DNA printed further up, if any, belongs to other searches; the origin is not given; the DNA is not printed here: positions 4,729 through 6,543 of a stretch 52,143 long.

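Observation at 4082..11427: Hyf/Ehr-type 'hydrogenase' operon whose catalytic subunit appears to have no NiFe cysteine ligands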

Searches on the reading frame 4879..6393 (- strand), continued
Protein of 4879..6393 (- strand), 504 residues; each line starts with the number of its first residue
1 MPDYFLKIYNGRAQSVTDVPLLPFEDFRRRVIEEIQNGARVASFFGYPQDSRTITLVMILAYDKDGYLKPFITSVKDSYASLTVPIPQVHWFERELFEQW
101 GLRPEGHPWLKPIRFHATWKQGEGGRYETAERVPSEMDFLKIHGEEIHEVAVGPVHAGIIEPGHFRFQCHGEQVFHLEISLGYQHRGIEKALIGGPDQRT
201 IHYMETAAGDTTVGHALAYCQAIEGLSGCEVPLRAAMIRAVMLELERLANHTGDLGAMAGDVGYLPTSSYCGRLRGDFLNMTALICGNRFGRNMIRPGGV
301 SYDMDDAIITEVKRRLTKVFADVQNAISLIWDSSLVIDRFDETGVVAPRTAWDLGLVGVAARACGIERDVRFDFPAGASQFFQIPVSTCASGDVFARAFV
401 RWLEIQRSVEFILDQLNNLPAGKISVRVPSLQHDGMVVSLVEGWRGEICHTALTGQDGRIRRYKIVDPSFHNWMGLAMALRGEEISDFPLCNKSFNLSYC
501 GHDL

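Call 19: find_encoding_contigs(protein=P0010, flank=10000, max_places=2)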
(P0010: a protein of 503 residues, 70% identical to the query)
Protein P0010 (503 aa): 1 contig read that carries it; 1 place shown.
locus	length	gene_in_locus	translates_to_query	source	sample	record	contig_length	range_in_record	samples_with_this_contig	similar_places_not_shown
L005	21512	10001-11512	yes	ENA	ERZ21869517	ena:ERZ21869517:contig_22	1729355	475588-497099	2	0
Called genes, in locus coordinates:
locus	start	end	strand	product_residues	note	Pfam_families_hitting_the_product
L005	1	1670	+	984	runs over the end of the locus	PF07517:SecA_DEAD, PF00270:DEAD (weak), PF01043:SecA_PP_bind, PF21090:P-loop_SecA, PF07516:SecA_SW, PF02810:SEC-C (weak)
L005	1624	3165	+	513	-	PF20154:LNT_N, PF00795:CN_hydrolase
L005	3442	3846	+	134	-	-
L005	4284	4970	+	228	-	PF12728:HTH_17, PF00359:PTS_EIIA_2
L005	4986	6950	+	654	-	PF00361:Proton_antipo_M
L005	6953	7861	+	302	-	PF00146:NADHdh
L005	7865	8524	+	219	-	-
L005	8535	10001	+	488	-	PF00361:Proton_antipo_M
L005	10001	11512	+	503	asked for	PF00329:Complex1_30kDa, PF00346:Complex1_49kDa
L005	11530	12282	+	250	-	PF01058:Oxidored_q6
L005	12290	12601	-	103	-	PF01909:NTP_transf_2 (weak), PF18765:Polbeta (weak)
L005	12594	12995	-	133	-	PF01934:HepT-like, PF08780:NTase_sub_bind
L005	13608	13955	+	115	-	PF27155:Y4rL_C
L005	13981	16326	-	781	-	-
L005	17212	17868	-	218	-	PF14103:DUF4276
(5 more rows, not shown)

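Call 20: find_encoding_contigs(protein=P0066, flank=10000, max_places=1)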
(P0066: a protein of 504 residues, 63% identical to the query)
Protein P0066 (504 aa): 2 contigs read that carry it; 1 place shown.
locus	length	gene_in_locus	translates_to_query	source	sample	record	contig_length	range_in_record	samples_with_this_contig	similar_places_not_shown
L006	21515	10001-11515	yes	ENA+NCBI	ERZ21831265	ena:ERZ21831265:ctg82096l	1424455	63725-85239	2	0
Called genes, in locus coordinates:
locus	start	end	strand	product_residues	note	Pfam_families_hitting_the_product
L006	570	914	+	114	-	-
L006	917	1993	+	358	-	PF01381:HTH_3, PF06114:Peptidase_M78 (faint), PF13443:HTH_26 (faint), PF13560:HTH_31 (weak)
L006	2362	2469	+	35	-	-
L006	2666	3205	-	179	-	PF01609:DDE_Tnp_1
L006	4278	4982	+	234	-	PF12728:HTH_17, PF00359:PTS_EIIA_2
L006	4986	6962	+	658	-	PF00361:Proton_antipo_M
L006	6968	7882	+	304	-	PF00146:NADHdh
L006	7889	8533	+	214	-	-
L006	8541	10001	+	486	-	PF00361:Proton_antipo_M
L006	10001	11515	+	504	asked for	PF00329:Complex1_30kDa (weak), PF00346:Complex1_49kDa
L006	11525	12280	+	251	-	PF13237:Fer4_10 (weak), PF12837:Fer4_6 (faint), PF12838:Fer4_7, PF13187:Fer4_9 (weak), PF13484:Fer4_16 (faint), PF00037:Fer4 (weak), PF01058:Oxidored_q6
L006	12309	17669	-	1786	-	PF10114:PocR, PF08447:PAS_3, PF10114:PocR, PF08447:PAS_3, PF00989:PAS, PF08447:PAS_3, PF08448:PAS_4, PF13426:PAS_9, +12 more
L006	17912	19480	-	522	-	-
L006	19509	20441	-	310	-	PF00701:DHDPS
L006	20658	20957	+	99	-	-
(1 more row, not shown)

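Call 21: find_encoding_contigs(protein=P0111, flank=10000, max_places=1)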
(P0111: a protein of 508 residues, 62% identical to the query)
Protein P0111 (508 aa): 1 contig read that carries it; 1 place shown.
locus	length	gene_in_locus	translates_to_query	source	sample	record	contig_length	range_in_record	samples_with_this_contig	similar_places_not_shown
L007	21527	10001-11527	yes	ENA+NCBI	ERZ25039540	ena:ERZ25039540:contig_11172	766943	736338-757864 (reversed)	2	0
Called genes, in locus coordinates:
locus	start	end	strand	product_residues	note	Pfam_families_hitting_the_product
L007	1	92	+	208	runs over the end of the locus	PF02666:PS_Dcarbxylase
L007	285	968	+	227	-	PF01066:CDP-OH_P_transf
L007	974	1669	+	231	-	PF01810:LysE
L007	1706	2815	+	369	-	PF01926:MMR_HSR1, PF02421:FeoB_N (weak), PF06071:YchF-GTPase_C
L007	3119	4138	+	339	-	PF18152:DAHP_snth_FXD, PF00793:DAHP_synth_1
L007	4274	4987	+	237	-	PF12728:HTH_17, PF00359:PTS_EIIA_2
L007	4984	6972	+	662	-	PF00361:Proton_antipo_M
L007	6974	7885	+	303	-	PF00146:NADHdh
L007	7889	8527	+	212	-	-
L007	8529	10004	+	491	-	PF00361:Proton_antipo_M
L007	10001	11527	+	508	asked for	PF00329:Complex1_30kDa, PF00346:Complex1_49kDa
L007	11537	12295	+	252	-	PF12837:Fer4_6 (faint), PF13237:Fer4_10 (faint), PF00037:Fer4 (faint), PF12838:Fer4_7 (weak), PF13187:Fer4_9 (weak), PF13484:Fer4_16 (faint), PF01058:Oxidored_q6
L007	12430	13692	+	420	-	PF11737:DUF3300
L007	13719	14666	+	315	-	PF11453:DUF2950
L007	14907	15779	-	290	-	PF01734:Patatin, PF19890:DUF6363 (weak)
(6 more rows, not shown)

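Call 22: find_encoding_contigs(protein=P0020, flank=10000, max_places=1)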
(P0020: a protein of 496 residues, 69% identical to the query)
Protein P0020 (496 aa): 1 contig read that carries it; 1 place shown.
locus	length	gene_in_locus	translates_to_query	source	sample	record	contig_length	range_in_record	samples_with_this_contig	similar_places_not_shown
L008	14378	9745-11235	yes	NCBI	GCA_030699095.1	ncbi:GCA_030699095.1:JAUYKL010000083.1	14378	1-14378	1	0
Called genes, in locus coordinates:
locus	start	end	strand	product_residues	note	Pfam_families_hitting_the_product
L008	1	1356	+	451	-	PF01145:Band_7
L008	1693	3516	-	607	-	PF00009:GTP_EFTU, PF01926:MMR_HSR1 (weak), PF22042:EF-G_D2 (weak), PF03144:GTP_EFTU_D2, PF00679:EFG_C, PF21018:BipA_C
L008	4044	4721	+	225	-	PF12728:HTH_17, PF00359:PTS_EIIA_2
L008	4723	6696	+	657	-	PF00361:Proton_antipo_M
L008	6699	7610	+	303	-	PF00146:NADHdh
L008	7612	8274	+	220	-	PF00420:Oxidored_q2 (weak)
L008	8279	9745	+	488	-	PF00361:Proton_antipo_M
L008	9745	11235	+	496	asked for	PF00329:Complex1_30kDa (weak), PF00346:Complex1_49kDa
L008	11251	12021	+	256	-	PF12838:Fer4_7 (weak), PF13187:Fer4_9 (weak), PF00037:Fer4 (weak), PF01058:Oxidored_q6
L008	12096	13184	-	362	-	PF01789:PsbP (faint), PF18933:PsbP_2 (faint)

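Call 28: find_related_loci(query=A1, collection=genome_contigs, flank=10000)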
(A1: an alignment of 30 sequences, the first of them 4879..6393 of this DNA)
Query A1 (504 aa) in genome_contigs; peptide patterns used: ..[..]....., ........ (x = any residue, [..] = any of these).
600 stretches matched a pattern (row limit reached: there are more); 597 encode a relative of the query (tblastn E <= 1e-3); the best 80 are kept; 80 distinct loci.
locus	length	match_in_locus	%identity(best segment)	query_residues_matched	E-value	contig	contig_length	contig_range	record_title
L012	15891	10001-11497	61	8-504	0e+0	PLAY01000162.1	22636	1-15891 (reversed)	MAG: Limisphaerales bacterium isolate bog_1418 73.20111000_S2D.10_contig_247, whole genome shotgun sequence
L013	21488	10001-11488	60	6-504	0e+0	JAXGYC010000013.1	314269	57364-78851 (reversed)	MAG: Sedimentisphaerales bacterium isolate AnMBR.bin504 bin504_13, whole genome shotgun sequence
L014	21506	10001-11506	61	6-504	0e+0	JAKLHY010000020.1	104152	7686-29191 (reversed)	MAG: Verrucomicrobia bacterium isolate RA.bin74 RA.bin74_20, whole genome shotgun sequence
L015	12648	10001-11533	59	8-504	0e+0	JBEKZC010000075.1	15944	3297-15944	MAG: Verrucomicrobiota bacterium isolate SPRUCE 68 SPRUCE_68_75, whole genome shotgun sequence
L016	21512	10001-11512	60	5-504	0e+0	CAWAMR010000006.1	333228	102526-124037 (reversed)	MAG: uncultured Planctomycetota bacterium isolate MFD01716.bin.2.152 genome assembly, contig: contig_46340, whole genome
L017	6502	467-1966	59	7-504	0e+0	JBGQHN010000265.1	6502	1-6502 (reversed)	MAG: Planctomycetia bacterium isolate OBJ2_061818_070_71 k141_1051724_length_6502_cov_11.0000, whole genome shotgun sequ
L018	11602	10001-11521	60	2-504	0e+0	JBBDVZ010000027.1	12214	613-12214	MAG: Planctomycetaceae bacterium isolate LejiaC_61_11 Lejia_C_12055_length_12214_cov_6, whole genome shotgun sequence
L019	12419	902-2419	59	6-504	0e+0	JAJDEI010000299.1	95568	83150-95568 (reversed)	MAG: Planctomycetaceae bacterium isolate OFTM22 OFTM22_298, whole genome shotgun sequence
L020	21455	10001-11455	61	40-504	0e+0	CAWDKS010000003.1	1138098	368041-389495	MAG: uncultured Verrucomicrobiae bacterium isolate MFD09286.bin.1.254 genome assembly, contig: contig_33281, whole genom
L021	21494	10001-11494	58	9-504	0e+0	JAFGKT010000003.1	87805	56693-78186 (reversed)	MAG: Sedimentisphaerales bacterium isolate Zod_Metabat.35 k87_632837, whole genome shotgun sequence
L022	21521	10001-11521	58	1-504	0e+0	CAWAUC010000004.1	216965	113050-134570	MAG: uncultured delta proteobacterium isolate MFD02416.bin.1.144 genome assembly, contig: contig_11480, whole genome sho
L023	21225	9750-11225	59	10-504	0e+0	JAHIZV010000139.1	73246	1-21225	MAG: Verrucomicrobia bacterium isolate Modern_marine.mb.194 Modern_marine.mb.194_k141_1393514, whole genome shotgun sequ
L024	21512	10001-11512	58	1-504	0e+0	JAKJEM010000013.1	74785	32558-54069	MAG: Planctomycetota bacterium isolate UR.bin147 NODE_13_length_74785_cov_3.602185, whole genome shotgun sequence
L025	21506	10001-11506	57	6-504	0e+0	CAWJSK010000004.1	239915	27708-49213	MAG: uncultured Spirochaetota bacterium isolate MFD01231.bin.2.51 genome assembly, contig: contig_19700, whole genome sh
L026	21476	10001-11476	60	16-504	0e+0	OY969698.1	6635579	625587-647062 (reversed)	MAG: uncultured Planctomycetaceae bacterium isolate MFD00082.bin.2.56 genome assembly, chromosome: 1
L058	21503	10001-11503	54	3-504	7e-176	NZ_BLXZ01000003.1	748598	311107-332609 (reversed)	Geomonas limicola strain Red745 sequence03, whole genome shotgun sequence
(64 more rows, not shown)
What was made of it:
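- Gene order is conserved in at least 597 species genomes (call 28).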

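Call 44: find_homologous_proteins(query=L058:10001-11503:+, max_evalue=1e-50)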
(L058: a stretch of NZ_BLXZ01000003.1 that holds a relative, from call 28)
Query L058:10001-11503:+ (501 aa): 8000 proteins with E <= 1e-50 among 8000 candidates; the best 120 are listed.
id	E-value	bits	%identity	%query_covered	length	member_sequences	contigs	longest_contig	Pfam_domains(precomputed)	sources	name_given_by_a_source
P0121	0.0e+0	1156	100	100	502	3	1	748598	PF00329.26,PF00346.25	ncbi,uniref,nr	ncbi:hydrogenase [Geomonas limicola]|uniref:Hydrogenase n=1 Tax=Geomonas limicola TaxID=2740186 RepI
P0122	0.0e+0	1017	87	100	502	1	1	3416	PF00329.26,PF00346.25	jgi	-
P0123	2.2e-283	959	82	99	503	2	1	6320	PF00329.26,PF00346.25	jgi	jgi:Ni,Fe-hydrogenase III large subunit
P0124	3.2e-266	902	77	100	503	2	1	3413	PF00329.26,PF00346.25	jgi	jgi:Ni,Fe-hydrogenase III large subunit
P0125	5.0e-265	898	77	100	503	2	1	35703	PF00329.26,PF00346.25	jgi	-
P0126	1.5e-264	897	77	100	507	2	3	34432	PF00329.26,PF00346.25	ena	-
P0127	5.4e-264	895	77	100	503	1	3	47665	PF00329.26,PF00346.25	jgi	jgi:Ni,Fe-hydrogenase III large subunit/NADH:ubiquinone oxidoreductase subunit C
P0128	5.4e-263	892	77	100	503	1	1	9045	PF00329.26,PF00346.25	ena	-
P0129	8.3e-263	891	76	100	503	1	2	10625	PF00329.26,PF00346.25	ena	-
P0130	1.7e-261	887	76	100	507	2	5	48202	PF00329.26,PF00346.25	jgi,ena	-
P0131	2.9e-261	886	76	100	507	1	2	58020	PF00329.26,PF00346.25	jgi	jgi:Ni,Fe-hydrogenase III large subunit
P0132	5.3e-261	885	76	100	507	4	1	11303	PF00329.26,PF00346.25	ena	-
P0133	1.3e-260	884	75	100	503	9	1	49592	PF00329.26,PF00346.25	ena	-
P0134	1.7e-259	880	75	100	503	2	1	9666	PF00329.26,PF00346.25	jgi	jgi:Ni,Fe-hydrogenase III large subunit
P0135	2.0e-259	880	75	100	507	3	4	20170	PF00329.26,PF00346.25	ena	-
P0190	7.7e-227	772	66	100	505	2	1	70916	PF00329.26,PF00346.25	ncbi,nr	ncbi:MAG: NADH-quinone oxidoreductase subunit C [Nitrospirae bacterium]|nr:NADH-quinone oxidoreducta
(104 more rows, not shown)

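Call 49: find_encoding_contigs(protein=P0001, flank=10000, max_places=1)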
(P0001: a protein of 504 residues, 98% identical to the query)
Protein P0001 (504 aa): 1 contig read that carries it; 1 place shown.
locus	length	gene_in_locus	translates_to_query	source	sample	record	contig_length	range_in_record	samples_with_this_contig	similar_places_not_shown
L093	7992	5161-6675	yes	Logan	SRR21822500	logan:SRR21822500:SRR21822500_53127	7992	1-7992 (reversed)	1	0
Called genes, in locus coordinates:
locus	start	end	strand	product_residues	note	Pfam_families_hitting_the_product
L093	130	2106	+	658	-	PF00361:Proton_antipo_M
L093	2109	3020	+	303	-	PF00146:NADHdh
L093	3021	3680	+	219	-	PF00420:Oxidored_q2 (weak)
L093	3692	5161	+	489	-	PF00361:Proton_antipo_M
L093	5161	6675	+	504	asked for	PF00329:Complex1_30kDa (weak), PF00374:NiFeSe_Hases (faint), PF00346:Complex1_49kDa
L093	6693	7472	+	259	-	PF13237:Fer4_10 (faint), PF01058:Oxidored_q6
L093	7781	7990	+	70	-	?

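Call 50: find_encoding_contigs(protein=P0002, flank=10000, max_places=1)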
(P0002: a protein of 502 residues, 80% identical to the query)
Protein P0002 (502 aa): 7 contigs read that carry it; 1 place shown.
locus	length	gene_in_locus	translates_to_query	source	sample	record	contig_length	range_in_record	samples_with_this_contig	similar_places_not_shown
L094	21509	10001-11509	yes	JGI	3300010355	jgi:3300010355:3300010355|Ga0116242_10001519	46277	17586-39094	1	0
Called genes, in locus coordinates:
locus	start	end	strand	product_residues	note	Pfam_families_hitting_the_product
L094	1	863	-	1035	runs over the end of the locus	PF00873:ACR_tran, PF03176:MMPL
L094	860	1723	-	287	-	PF25917:BSH_RND, PF25954:Beta-barrel_RND_2, PF25990:Beta-barrel_YknX (weak), PF25989:YknX_C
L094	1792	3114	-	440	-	PF02321:OEP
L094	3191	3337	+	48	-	-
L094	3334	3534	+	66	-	-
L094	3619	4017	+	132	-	-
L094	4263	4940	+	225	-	PF12728:HTH_17, PF00359:PTS_EIIA_2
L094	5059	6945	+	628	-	PF00361:Proton_antipo_M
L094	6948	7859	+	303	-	PF00146:NADHdh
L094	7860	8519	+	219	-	PF00420:Oxidored_q2 (weak)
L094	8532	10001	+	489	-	PF00361:Proton_antipo_M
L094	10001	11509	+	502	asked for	PF00329:Complex1_30kDa (weak), PF00346:Complex1_49kDa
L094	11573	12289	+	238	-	PF13237:Fer4_10 (faint), PF01058:Oxidored_q6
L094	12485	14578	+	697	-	PF01564:Spermine_synth (weak)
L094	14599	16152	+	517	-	PF02366:PMT (weak), PF13231:PMT_2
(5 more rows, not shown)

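Call 64: predict_structure(alignment_id=A1)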
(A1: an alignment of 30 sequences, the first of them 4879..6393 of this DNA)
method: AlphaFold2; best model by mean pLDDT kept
length: 504 residues; sequences in the alignment: 30
mean_pLDDT: 69.8   pTM: 0.75
mean pLDDT of the five models: 69.8, 66.2, 64.9, 61.3, 60.2
residues with pLDDT >= 90: 141; 70-90: 144; 50-70: 83; < 50: 136
segments of 3 or more residues with pLDDT < 50: 113-116, 122-210, 338-344, 471-504
pLDDT, mean of each block of 10 residues (from residue 1): 74 91 96 91 87 90 88 93 86 79 80 52 37 38 36 30 30 37 42 45 43 80 92 94 87 73 68 85 85 84 94 97 83 56 56 62 60 71 59 64 86 94 93 92 72 88 73 46 38 29 21
secondary structure, 60 per line:
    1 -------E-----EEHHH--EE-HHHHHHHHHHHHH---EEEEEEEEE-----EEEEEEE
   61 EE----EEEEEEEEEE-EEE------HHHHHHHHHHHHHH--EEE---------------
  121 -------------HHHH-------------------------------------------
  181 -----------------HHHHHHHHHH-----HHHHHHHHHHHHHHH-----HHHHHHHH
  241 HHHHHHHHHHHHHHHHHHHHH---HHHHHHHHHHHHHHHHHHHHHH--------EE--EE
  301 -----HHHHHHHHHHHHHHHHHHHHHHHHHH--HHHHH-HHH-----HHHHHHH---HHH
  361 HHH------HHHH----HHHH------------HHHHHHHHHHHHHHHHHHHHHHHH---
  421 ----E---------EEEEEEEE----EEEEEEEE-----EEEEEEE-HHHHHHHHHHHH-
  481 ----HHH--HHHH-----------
elements in order: H24-36 E40-48 E54-62 E67-76 E78-80 H87-100 E103-105 H134-137 H198-207 H213-227 H233-261 H265-286 H306-331 H334-338 H348-354 H358-363 H370-373 H378-381 H394-417 E435-442 E447-454 E460-466 H468-479 H490-493
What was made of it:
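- The AF2 model is below pLDDT 50 in the pocket segments and no coordinates were available (call 64).
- Tried and rejected: No coordinates were returned, so I could not test whether the cysteines cluster (call 64).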
